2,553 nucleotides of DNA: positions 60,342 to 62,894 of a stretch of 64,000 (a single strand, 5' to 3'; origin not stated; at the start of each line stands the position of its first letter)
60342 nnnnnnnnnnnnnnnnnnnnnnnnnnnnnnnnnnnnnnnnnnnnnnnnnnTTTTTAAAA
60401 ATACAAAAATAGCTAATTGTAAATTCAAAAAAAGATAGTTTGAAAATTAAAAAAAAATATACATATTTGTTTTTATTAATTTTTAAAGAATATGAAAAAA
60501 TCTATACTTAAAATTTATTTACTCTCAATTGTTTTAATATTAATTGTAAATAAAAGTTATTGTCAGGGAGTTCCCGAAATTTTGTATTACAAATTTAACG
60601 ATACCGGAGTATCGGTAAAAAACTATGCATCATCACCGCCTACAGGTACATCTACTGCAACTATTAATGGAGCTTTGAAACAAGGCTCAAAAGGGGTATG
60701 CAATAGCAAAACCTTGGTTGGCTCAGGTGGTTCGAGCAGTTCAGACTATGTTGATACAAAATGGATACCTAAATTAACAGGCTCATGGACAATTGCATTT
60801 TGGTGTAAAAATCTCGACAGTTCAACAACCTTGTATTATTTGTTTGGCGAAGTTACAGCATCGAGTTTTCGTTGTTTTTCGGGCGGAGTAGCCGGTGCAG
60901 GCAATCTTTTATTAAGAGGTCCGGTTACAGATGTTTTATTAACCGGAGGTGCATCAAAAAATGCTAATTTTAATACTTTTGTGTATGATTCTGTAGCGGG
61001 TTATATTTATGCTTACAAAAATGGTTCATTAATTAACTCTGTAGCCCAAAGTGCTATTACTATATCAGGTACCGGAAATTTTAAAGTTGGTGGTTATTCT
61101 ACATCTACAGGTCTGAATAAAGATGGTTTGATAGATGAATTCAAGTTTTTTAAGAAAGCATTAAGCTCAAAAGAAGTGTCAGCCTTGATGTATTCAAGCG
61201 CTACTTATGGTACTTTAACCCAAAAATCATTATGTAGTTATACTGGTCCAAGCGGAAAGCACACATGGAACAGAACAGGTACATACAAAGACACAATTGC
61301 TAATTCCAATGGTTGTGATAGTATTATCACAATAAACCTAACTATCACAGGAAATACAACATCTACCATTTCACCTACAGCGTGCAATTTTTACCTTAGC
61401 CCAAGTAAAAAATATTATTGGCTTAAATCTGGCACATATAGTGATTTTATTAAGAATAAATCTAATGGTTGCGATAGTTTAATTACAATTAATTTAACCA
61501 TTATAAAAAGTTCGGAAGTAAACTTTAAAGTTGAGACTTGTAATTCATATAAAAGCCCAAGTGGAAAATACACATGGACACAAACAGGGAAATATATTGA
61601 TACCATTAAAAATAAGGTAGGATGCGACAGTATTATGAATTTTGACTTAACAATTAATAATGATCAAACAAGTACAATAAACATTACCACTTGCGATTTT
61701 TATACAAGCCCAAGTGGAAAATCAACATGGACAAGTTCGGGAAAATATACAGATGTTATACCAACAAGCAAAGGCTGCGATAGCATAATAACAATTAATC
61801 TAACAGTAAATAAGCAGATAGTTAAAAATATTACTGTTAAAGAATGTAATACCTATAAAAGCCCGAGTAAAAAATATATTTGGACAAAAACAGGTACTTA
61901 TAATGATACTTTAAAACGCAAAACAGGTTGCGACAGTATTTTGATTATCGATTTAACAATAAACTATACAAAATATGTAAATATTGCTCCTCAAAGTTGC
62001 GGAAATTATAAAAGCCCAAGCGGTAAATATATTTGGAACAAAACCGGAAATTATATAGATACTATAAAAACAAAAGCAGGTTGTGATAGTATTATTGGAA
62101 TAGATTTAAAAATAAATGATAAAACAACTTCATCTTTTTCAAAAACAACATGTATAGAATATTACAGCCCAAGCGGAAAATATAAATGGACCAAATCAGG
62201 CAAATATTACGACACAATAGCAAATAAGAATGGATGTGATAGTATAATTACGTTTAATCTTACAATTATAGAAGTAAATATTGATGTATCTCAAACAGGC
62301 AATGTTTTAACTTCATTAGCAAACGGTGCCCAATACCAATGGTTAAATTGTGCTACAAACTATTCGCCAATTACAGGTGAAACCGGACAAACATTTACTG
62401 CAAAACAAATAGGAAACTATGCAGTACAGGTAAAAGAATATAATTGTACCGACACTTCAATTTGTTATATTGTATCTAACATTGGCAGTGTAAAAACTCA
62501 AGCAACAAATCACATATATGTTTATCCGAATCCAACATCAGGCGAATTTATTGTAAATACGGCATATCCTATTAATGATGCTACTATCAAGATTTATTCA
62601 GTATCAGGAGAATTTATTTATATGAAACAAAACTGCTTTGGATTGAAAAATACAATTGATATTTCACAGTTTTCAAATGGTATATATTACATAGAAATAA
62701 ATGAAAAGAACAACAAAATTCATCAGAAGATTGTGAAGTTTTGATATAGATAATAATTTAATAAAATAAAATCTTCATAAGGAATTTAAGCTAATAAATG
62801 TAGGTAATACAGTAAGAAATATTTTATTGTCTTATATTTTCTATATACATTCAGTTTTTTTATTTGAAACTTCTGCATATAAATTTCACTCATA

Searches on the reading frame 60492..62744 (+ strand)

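Call 38: search_protein_families(library=pfam, proteins=[window:60492-62744:+], max_evalue=0.0001)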
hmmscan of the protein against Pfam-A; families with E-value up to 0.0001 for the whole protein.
window:60492-62744:+ (750 aa): 2 families
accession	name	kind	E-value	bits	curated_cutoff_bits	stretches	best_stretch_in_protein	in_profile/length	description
PF18962.6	Por_Secre_tail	-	2.9e-14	53.5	27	1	677-748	1-74/75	Secretion system C-terminal sorting domain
PF13385.13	Laminin_G_3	-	4.2e-09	37.2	27.6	1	83-230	3-151/151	Concanavalin A-like lectin/glucanases superfamily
